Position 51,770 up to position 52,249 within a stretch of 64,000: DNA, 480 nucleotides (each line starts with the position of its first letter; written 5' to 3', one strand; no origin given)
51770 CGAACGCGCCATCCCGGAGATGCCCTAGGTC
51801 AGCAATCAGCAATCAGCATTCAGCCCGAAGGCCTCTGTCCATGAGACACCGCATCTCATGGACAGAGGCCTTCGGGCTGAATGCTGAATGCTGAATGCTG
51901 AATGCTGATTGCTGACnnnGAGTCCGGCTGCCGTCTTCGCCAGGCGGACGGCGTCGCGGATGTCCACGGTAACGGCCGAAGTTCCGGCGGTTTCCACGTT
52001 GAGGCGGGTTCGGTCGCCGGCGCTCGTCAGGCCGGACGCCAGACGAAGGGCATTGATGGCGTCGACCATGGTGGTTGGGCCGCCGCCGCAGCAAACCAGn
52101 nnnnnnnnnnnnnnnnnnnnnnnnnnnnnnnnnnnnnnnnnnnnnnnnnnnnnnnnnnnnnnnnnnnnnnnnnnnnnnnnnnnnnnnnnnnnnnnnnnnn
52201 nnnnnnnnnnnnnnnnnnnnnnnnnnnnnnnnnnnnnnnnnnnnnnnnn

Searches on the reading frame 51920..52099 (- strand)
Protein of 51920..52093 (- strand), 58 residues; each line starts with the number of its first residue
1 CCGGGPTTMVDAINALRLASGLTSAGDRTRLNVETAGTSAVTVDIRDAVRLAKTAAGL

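Call 5: search_protein_families(library=pfam, proteins=[window:51920-52093:-], max_evalue=10)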
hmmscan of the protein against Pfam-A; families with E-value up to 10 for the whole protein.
seq(58 aa): 0 families

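Call 25: search_protein_representatives(alignment_id=A1)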
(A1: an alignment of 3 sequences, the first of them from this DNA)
Query: 3 sequences, 64 profile positions. Proteins with E-value up to 0.001 (for the whole library): 306; up to 1e-10: 9; up to 1e-30: 0. The best 150 are listed.
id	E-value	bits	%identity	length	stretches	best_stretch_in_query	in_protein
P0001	7.8e-23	96.7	-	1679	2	1-63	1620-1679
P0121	5.7e-20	87.5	-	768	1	3-64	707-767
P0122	4.4e-13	65.5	-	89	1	4-63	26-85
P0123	7.6e-13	64.7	-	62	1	8-64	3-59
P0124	3.8e-12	62.5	-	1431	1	7-63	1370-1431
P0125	5.7e-12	61.9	-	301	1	12-62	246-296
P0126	2.3e-11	59.9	-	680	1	2-64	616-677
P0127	4.4e-11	59.1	-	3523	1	5-62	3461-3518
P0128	5.7e-11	58.7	-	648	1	10-64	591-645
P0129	3.5e-10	56.2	-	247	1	7-64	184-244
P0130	5.7e-10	55.5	-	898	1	6-63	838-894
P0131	6.0e-10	55.4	-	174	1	16-64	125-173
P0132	7.6e-10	55.1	-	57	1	10-63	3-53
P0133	8.2e-10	55.0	-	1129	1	5-63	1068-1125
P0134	1.6e-09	54.1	-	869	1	11-62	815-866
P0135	1.7e-09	54.0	-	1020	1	9-62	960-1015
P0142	1.0e-08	51.5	-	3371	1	11-64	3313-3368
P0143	1.2e-08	51.3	-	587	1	6-63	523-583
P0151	1.9e-08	50.6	-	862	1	9-63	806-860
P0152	2.0e-08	50.6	-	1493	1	9-64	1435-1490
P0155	2.4e-08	50.3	-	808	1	6-64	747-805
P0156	2.4e-08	50.3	-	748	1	6-63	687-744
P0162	4.2e-08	49.5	-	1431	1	11-64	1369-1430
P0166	6.8e-08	48.8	-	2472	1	6-62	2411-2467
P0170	8.4e-08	48.5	-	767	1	3-64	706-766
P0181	3.4e-07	46.6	-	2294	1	10-63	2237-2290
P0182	3.4e-07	46.6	-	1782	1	11-63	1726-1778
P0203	1.1e-06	45.0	-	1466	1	10-62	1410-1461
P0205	1.1e-06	44.9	-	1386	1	3-63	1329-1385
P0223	2.3e-06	44.0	-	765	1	1-62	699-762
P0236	3.8e-06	43.2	-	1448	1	7-62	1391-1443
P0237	3.9e-06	43.2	-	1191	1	7-64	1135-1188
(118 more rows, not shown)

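Call 30: search_solved_structures(query=A2, max_evalue=10, show_alignments=4)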
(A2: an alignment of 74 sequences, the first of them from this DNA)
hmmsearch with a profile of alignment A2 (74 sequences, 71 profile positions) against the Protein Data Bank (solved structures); distinct sequences matched with E-value up to 10: 5.
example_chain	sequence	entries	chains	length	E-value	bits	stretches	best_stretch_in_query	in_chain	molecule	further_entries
8r6p_H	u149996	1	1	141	0.066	16.1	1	31-60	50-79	Helicase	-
5m2o_B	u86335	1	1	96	0.33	13.9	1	49-65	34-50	Group I Dockerin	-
5fzr_A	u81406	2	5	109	0.53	13.2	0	57-70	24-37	DESIGNED TPR PROTEIN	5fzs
3nok_A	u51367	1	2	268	1.2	12.1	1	47-71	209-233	Glutaminyl Cyclase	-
5fzq_A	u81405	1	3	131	2.3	11.2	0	57-70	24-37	DESIGNED TPR PROTEIN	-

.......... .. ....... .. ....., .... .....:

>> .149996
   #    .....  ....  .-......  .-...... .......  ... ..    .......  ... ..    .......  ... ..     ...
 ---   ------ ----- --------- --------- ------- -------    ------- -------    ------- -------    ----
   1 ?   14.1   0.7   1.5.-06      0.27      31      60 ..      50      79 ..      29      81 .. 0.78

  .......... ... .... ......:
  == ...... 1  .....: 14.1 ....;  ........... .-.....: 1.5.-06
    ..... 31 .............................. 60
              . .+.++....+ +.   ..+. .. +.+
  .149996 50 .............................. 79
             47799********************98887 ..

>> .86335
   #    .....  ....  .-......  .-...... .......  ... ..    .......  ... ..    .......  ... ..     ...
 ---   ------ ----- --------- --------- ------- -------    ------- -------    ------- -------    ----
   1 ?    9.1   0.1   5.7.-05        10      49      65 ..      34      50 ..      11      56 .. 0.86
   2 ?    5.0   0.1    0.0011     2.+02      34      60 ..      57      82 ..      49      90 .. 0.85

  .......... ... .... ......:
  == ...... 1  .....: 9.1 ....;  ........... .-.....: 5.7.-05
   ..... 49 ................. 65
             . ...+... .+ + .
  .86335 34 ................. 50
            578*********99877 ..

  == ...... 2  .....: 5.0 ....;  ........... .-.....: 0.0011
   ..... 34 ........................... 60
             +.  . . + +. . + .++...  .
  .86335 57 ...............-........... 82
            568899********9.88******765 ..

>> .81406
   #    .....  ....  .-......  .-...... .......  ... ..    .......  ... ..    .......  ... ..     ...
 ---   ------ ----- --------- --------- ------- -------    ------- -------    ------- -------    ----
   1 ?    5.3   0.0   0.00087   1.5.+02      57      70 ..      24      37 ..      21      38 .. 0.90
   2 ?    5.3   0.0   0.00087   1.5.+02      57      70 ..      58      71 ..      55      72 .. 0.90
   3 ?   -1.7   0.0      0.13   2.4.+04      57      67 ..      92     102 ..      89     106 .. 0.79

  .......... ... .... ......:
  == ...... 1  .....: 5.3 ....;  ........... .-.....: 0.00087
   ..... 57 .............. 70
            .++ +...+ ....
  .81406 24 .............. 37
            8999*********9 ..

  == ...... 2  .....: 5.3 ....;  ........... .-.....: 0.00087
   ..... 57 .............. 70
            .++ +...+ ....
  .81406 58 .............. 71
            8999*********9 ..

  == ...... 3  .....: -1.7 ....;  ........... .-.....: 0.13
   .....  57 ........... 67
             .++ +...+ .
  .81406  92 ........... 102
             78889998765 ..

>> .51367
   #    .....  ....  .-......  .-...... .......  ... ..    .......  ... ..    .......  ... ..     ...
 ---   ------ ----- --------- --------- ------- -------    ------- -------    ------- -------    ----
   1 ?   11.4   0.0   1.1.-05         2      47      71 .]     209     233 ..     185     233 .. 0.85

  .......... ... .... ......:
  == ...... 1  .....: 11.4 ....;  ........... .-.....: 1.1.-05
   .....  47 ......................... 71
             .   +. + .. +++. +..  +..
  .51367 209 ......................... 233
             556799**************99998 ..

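Call 31: search_protein_families(library=pfam, alignment_id=A2, max_evalue=1)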
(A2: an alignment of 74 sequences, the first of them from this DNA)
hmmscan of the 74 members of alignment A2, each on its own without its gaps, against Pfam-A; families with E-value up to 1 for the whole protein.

A. member 1, seq(60 aa): 0 families

B. families by the number of members that match (of 74 scanned): 15 families
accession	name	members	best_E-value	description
PF21550.3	MTIP_N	4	0.14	Myosin A tail domain interacting protein, N-terminal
PF02633.19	Creatininase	1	0.032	Creatinine amidohydrolase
PF20960.2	Bag6_BAGS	1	0.049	Bag6, BAG-similar domain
PF24279.1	HVO_2525_N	1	0.053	HVO_2525, N-terminal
PF01175.24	Urocanase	1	0.056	Urocanase Rossmann-like domain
PF09016.15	Pas_Saposin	1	0.077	Pas factor saposin fold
PF00913.24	Trypan_glycop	1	0.1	Trypanosome variant surface glycoprotein (A-type)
PF00404.24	Dockerin_1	1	0.11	Dockerin type I domain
PF12607.13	DUF3772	1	0.11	Protein of unknown function (DUF3772)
PF06755.17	CbtA_toxin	1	0.12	CbtA_toxin of type IV toxin-antitoxin system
PF02730.20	AFOR_N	1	0.13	Aldehyde ferredoxin oxidoreductase, N-terminal domain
PF03946.19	Ribosomal_L11_N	1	0.14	Ribosomal protein L11, N-terminal domain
PF21500.3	HolB_lid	1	0.14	DNA polymerase III subunit delta', AAA+ ATPase lid domain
PF22815.2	CatAgl_D1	1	0.15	Alpha-1,3-glucanase catalytic domain D1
PF20987.3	I-TevI_DNA-bd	1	0.36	Intron-encoded endonuclease 1, DNA-binding domain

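Call 33: search_protein_families(library=ncbifam, alignment_id=A2, max_evalue=1)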
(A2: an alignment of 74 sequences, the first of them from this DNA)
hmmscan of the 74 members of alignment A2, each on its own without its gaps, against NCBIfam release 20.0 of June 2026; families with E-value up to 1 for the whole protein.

A. member 1, seq(60 aa): 0 families

B. families by the number of members that match (of 74 scanned): 13 families
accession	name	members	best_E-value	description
NF045762.1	PhenlGlyoxDHPadE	2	0.025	NADH-dependent phenylglyoxylate dehydrogenase subunit gamma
NF006846.0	PRK09358.1-1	1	0.012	adenosine deaminase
TIGR03028.1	EpsE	1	0.029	polysaccharide export protein EpsE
NF038209.1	mft_etfA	1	0.031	mycofactocin-associated electron transfer flavoprotein alpha subunit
NF046018.1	HisPtaseChptBrucRhz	1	0.035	histidine phosphotransferase ChpT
NF009982.0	PRK13448.1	1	0.054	F0F1 ATP synthase subunit epsilon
NF003403.0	PRK04694.1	1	0.06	Maf-like protein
TIGR04025.1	PPOX_FMN_DR2398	1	0.069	MSMEG_1061 family FMN-dependent PPOX-type flavoprotein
NF040680.1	chromo_anti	1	0.1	enediyne antibiotic chromoprotein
NF008228.0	PRK10995.1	1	0.17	MarC family NAAT transporter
NF033793.0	peri_CopK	1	0.21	periplasmic Cu(I)/Cu(II)-binding protein CopK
NF050126.1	carrier_TmoA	1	0.25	pearlin 3-thiahomoleucine biosynthesis carrier peptide TmoA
NF041518.1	choice_anch_Q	1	0.27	choice-of-anchor Q domain-containing protein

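Call 38: list_cluster_members(proteins=[P0124, P0126, P0127, P0128, P0130, P0133, P0134, P0135, P0170, P0223])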
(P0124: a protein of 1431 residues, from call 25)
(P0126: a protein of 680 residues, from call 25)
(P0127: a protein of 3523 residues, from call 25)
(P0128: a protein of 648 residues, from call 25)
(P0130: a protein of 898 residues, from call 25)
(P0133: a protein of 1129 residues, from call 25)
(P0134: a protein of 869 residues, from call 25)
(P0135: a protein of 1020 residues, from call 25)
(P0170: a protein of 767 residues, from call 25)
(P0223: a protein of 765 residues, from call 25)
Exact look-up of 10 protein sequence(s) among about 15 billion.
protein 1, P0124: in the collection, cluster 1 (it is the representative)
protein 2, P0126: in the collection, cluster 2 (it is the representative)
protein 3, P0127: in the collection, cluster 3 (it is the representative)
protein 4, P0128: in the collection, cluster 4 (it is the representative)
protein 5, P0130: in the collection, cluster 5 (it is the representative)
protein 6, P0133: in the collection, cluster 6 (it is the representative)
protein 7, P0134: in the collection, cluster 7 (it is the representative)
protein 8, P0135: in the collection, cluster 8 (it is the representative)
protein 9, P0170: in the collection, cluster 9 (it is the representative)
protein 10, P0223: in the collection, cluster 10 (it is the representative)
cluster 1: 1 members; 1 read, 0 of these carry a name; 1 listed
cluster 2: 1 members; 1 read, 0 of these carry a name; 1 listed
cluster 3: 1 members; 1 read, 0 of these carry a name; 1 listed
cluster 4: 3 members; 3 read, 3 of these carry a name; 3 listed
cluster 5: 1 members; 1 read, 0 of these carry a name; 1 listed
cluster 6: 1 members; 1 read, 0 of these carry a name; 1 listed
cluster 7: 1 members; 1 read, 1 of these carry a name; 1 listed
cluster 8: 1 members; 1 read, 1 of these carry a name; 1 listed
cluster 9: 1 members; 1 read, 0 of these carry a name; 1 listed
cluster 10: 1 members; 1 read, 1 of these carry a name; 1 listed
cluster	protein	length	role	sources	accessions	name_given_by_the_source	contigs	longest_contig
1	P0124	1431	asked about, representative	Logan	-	-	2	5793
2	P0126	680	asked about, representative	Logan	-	-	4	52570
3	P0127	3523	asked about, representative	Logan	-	-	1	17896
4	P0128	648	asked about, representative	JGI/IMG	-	alpha-tubulin suppressor-like RCC1 family protein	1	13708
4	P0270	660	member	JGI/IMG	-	alpha-tubulin suppressor-like RCC1 family protein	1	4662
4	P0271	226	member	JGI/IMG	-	hypothetical protein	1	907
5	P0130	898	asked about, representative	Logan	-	-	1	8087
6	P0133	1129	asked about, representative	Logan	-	-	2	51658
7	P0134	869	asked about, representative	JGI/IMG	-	hypothetical protein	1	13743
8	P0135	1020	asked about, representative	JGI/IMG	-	hypothetical protein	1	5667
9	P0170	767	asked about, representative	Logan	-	-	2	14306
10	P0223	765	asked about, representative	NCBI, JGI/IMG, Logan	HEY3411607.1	MAG TPA: right-handed parallel beta-helix repeat-containing protein [Armatimonadota ... | hypothetical protein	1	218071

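Call 39: predict_structure(alignment_id=A2)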
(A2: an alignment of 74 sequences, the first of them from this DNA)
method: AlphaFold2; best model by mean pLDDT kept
length: 60 residues; sequences in the alignment: 74
mean_pLDDT: 74.6   pTM: 0.60
mean pLDDT of the five models: 74.6, 72.0, 71.1, 69.3, 63.2
residues with pLDDT >= 90: 0; 70-90: 40; 50-70: 17; < 50: 3
segments of 3 or more residues with pLDDT < 50: none
pLDDT, mean of each block of 10 residues (from residue 1): 58 85 75 69 77 83
secondary structure, 60 per line:
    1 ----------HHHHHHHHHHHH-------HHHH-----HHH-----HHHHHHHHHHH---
elements in order: H11-22 H30-33 H47-57

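Call 41: fold_search(model_id=the predicted structure, library=pdb)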
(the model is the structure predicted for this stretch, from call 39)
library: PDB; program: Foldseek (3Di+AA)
matches with E <= 10: 14; with E <= 0.001: 0
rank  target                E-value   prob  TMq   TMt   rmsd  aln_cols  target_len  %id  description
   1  5m2o_B                1.1e+00  0.51  0.57  0.48   4.3        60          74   23  R. flavefaciens' third ScaB cohesin in complex with a group 1 dockerin (released 2017-07-05)
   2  4uyp_B                1.1e+00  0.72  0.65  0.55   3.0        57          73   21  High resolution structure of the third cohesin ScaC in complex with the ScaB dockerin with a mutation in the N-termina (released 2015-04-15)
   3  6kg9_MODEL_1_A        2.5e+00  0.51  0.61  0.56   2.8        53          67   23  Solution structure of CaDoc0917 from Clostridium acetobutylicum (released 2020-07-08)
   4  6kgf_D                2.7e+00  0.47  0.65  0.63   2.4        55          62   24  Crystal structure of CaDoc0917(R16D)-CaCohA2 complex at pH 8.2 (released 2020-07-08)
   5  4uyq_B                3.2e+00  0.51  0.68  0.57   3.1        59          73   19  High resolution structure of the third cohesin ScaC in complex with the ScaB dockerin with a mutation in the C-termina (released 2015-04-15)
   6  1ohz_B                3.4e+00  0.44  0.65  0.69   2.2        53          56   19  Cohesin-Dockerin complex from the cellulosome of Clostridium thermocellum (released 2003-11-20)
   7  7br8_7                3.4e+00  0.05  0.25  0.10   7.0        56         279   16  Epstein-Barr virus, C5 penton vertex, CATC absent. (released 2020-09-30)
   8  4fl4_D                4.4e+00  0.23  0.61  0.57   3.5        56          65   14  Scaffoldin conformation and dynamics revealed by a ternary complex from the Clostridium thermocellum cellulosome (released 2012-06-27)
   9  6kge_B                6.8e+00  0.18  0.58  0.58   2.0        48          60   25  Crystal structure of CaDoc0917(R16D)-CaCohA2 complex at pH 5.5 (released 2020-07-08)
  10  6kgd_B                7.2e+00  0.20  0.65  0.67   2.3        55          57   22  Crystal structure of CaDoc0917(R49D)-CaCohA2 complex at pH 8.0 (released 2020-07-08)
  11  6kgc_B                8.1e+00  0.15  0.59  0.60   2.2        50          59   22  Crystal structure of CaDoc0917(R49D)-CaCohA2 complex at pH 5.4 (released 2020-07-08)
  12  5kiy_A                8.7e+00  0.02  0.22  0.05   9.9        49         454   18  p97 ND1-A232E in complex with VIMP (released 2017-12-20)
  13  5nrm_B                9.2e+00  0.10  0.58  0.53   4.5        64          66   16  Crystal structure of the sixth cohesin from Acetivibrio cellulolyticus' scaffoldin B in complex with Cel5 dockerin S51 (released 2018-01-31)
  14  8ajy_B                9.8e+00  0.12  0.58  0.44   3.4        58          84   17  Ruminococcus flavefaciens Cohesin-Dockerin structure: dockerin from ScaH adaptor scaffoldin in complex with the cohesi (released 2022-11-02)

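Call 43: search_protein_families(library=pfam, proteins=[P0126, P0128, P0130, P0133, P0134, P0135, P0143, P0151, P0155, P0156], max_evalue=0.001)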
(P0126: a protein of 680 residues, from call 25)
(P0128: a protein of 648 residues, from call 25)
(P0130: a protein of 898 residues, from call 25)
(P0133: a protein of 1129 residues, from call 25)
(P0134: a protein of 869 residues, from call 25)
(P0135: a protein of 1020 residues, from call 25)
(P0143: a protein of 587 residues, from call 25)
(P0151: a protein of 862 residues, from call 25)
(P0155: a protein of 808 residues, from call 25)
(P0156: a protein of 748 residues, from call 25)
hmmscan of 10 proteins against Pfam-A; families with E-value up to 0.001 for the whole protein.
P0126 (680 aa): 3 families
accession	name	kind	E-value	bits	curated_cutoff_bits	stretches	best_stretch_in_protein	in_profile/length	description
PF13229.12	Beta_helix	-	1.3e-20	74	25.9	2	127-255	3-141/158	Right handed beta helix region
PF05048.19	NosD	-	8.5e-15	55.2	23.6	2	119-260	33-178/212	Periplasmic copper-binding protein (NosD)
PF17161.10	DUF5123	-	7.4e-09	37.2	35.1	1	494-591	2-110/113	Domain of unknown function (DUF5123)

P0128 (648 aa): 4 families
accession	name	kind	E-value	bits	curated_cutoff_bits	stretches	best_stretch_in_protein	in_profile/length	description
PF25390.1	WD40_RLD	-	1.4e-95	321.1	150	2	239-481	27-262/363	RCC1-like domain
PF00415.24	RCC1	-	1.7e-75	249.9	21.7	7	96-146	4-50/50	Regulator of chromosome condensation (RCC1) repeat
PF13540.12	RCC1_2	-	8.5e-59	194.4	22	6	244-273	1-30/30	Regulator of chromosome condensation (RCC1) repeat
PF25384.1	Alsin_RLD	-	5.1e-21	75.9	100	1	92-167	240-311/405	Alsin RCC1-like domain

P0130 (898 aa): 1 family
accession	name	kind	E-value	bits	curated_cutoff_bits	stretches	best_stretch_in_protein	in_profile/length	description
PF07676.18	PD40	-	1e-29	102.2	20.9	0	43-77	10-38/38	WD40-like Beta Propeller Repeat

P0133 (1129 aa): 0 families

P0134 (869 aa): 3 families
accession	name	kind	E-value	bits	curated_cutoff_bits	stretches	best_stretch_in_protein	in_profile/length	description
PF13229.12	Beta_helix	-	1.9e-19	70.3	25.9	3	526-732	7-157/158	Right handed beta helix region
PF17161.10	DUF5123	-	2.1e-09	38.9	35.1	1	671-777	3-104/113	Domain of unknown function (DUF5123)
PF05048.19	NosD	-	4.9e-09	36.4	23.6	1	145-215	112-180/212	Periplasmic copper-binding protein (NosD)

P0135 (1020 aa): 4 families
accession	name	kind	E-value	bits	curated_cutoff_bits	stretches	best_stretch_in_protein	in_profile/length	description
PF13229.12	Beta_helix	-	3.1e-23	82.6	25.9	2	305-456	11-146/158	Right handed beta helix region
PF17161.10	DUF5123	-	2.2e-14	55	35.1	1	829-923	1-103/113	Domain of unknown function (DUF5123)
PF05048.19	NosD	-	4.5e-10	39.8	23.6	2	328-449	69-173/212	Periplasmic copper-binding protein (NosD)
PF08480.16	Disaggr_assoc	-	0.00047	20.6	22.6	0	438-485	128-171/194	Disaggregatase related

P0143 (587 aa): 1 family
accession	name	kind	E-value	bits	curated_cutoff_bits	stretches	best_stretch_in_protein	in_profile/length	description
PF17161.10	DUF5123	-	0.00022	22.8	35.1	0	393-487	3-103/113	Domain of unknown function (DUF5123)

P0151 (862 aa): 2 families
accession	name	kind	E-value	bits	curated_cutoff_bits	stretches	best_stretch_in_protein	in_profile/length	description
PF13229.12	Beta_helix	-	7.6e-20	71.6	25.9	2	181-342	11-144/158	Right handed beta helix region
PF05048.19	NosD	-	1.1e-05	25.4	23.6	1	185-266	97-169/212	Periplasmic copper-binding protein (NosD)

P0155 (808 aa): 4 families
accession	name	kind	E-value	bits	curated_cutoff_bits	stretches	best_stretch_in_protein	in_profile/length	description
PF25390.1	WD40_RLD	-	1.5e-286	949.4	150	5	431-689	93-357/363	RCC1-like domain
PF00415.24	RCC1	-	2.7e-141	460.5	21.7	14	290-342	1-50/50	Regulator of chromosome condensation (RCC1) repeat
PF13540.12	RCC1_2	-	6.8e-99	322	22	9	274-303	1-30/30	Regulator of chromosome condensation (RCC1) repeat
PF25384.1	Alsin_RLD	-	2e-31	110.2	100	1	626-669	270-313/405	Alsin RCC1-like domain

P0156 (748 aa): 3 families
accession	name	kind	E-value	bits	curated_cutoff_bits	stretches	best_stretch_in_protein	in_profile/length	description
PF13620.12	CarboxypepD_reg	-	2.4e-19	69.9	32.3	2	297-379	2-81/82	Carboxypeptidase regulatory-like domain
PF13715.12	CarbopepD_reg_2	-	6.6e-10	39.3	32.2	1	209-272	1-58/88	CarboxypepD_reg-like domain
PF17210.9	SdrD_B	-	6.7e-06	26.7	29.7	0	220-270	22-71/112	SdrD B-like domain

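Call 44: list_cluster_members(proteins=[P0142, P0152, P0162, P0166, P0181, P0182, P0203, P0205, P0236, P0237])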
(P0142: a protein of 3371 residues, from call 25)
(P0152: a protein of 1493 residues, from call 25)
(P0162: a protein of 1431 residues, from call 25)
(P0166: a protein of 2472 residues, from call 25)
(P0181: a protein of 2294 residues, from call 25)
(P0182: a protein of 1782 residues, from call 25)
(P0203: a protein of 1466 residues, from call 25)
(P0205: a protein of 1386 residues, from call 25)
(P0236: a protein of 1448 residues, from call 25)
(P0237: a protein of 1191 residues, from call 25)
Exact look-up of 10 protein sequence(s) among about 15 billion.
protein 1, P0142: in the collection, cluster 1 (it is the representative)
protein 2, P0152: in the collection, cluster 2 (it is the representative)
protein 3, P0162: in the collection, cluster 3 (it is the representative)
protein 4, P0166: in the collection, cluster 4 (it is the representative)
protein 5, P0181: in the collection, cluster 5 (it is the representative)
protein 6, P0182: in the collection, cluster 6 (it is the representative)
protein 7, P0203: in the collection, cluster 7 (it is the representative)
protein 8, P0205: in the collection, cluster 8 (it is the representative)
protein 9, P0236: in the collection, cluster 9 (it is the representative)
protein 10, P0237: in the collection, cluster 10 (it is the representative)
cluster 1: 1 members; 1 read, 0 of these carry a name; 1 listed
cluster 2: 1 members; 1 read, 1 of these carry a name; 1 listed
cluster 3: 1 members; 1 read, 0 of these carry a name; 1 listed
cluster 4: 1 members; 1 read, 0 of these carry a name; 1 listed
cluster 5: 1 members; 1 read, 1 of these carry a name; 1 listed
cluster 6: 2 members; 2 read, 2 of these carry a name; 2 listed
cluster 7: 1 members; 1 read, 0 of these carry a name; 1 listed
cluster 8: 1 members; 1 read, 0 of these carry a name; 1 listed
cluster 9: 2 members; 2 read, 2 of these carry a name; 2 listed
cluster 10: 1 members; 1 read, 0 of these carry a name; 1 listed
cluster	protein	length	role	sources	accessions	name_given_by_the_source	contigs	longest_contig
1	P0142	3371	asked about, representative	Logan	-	-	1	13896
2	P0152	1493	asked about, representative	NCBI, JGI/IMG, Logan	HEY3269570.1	MAG TPA: hypothetical protein VGM37_21865 [Armatimonadota bacterium] | Tol biopolymer transport system component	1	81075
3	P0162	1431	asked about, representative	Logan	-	-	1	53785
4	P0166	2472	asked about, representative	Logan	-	-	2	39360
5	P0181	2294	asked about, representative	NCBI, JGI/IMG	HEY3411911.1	MAG TPA: right-handed parallel beta-helix repeat-containing protein [Armatimonadota ... | parallel beta-helix repeat protein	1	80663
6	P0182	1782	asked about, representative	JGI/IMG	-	hypothetical protein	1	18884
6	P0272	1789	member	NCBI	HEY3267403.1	MAG TPA: right-handed parallel beta-helix repeat-containing protein [Armatimonadota ...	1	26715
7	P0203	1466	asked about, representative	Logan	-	-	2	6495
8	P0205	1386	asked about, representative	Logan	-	-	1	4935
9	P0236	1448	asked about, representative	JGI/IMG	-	hypothetical protein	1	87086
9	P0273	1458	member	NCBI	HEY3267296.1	MAG TPA: right-handed parallel beta-helix repeat-containing protein [Armatimonadota ...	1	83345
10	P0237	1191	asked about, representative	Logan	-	-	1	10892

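Call 47: find_encoding_contigs(protein=P0223, flank=10000, max_places=2)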
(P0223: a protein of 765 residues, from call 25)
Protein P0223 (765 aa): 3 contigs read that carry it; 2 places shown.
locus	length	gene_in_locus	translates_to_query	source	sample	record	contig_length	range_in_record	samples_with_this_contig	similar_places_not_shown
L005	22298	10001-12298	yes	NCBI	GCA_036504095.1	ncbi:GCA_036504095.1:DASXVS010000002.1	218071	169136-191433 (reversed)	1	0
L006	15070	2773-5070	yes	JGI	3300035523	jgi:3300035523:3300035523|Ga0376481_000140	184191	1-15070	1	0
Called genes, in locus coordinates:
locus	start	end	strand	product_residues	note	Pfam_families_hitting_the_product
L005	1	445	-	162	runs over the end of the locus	PF01252:Peptidase_A8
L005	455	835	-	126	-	-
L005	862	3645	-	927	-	PF00133:tRNA-synt_1, PF09334:tRNA-synt_1g, PF13603:tRNA-synt_1_2 (weak), PF08264:Anticodon_1, PF06827:zf-FPG_IleRS (weak)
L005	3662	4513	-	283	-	PF01073:3Beta_HSD (faint), PF01370:Epimerase, PF04321:RmlD_sub_bind, PF02719:Polysacc_synt_2 (weak), PF07993:NAD_binding_4 (weak), PF16363:GDP_Man_Dehyd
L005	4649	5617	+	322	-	PF13793:Pribosyltran_N, PF00156:Pribosyltran, PF14681:UPRTase (faint), PF14572:Pribosyl_synth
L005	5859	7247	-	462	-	PF05598:DUF772, PF01609:DDE_Tnp_1, PF13751:DDE_Tnp_1_6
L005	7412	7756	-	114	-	PF07883:Cupin_2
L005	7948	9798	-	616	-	PF00005:ABC_tran, PF00006:ATP-synt_ab (faint), PF02463:SMC_N (faint), PF13191:AAA_16 (faint), PF13476:AAA_23 (faint), PF12848:ABC_tran_Xtn, PF00005:ABC_tran, PF16326:ABC_tran_CTD, +6 more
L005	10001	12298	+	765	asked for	-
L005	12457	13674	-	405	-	PF01565:FAD_binding_4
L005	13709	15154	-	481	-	PF01565:FAD_binding_4, PF02913:FAD-oxidase_C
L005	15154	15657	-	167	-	PF13664:DUF4149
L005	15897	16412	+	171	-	-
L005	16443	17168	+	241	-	-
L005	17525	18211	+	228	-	-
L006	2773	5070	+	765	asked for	-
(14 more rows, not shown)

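Call 48: find_homologous_proteins(query=A2, max_evalue=0.001)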
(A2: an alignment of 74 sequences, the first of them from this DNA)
Query A2 (74 sequences) (60 aa, profile of the alignment): 7 proteins with E <= 0.001 among 6040 candidates.
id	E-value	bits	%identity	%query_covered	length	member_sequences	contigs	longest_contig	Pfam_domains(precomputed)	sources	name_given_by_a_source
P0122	1.4e-24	103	47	88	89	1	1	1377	-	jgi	jgi:hypothetical protein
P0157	4.1e-21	92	49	88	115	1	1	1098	-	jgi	-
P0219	2.9e-16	77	47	85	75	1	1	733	-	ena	-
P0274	6.2e-10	56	56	27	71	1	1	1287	-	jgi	jgi:hypothetical protein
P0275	8.0e-9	53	38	73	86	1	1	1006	-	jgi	jgi:hypothetical protein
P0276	1.3e-7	49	40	77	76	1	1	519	-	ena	-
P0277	5.3e-6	44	34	85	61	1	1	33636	-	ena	-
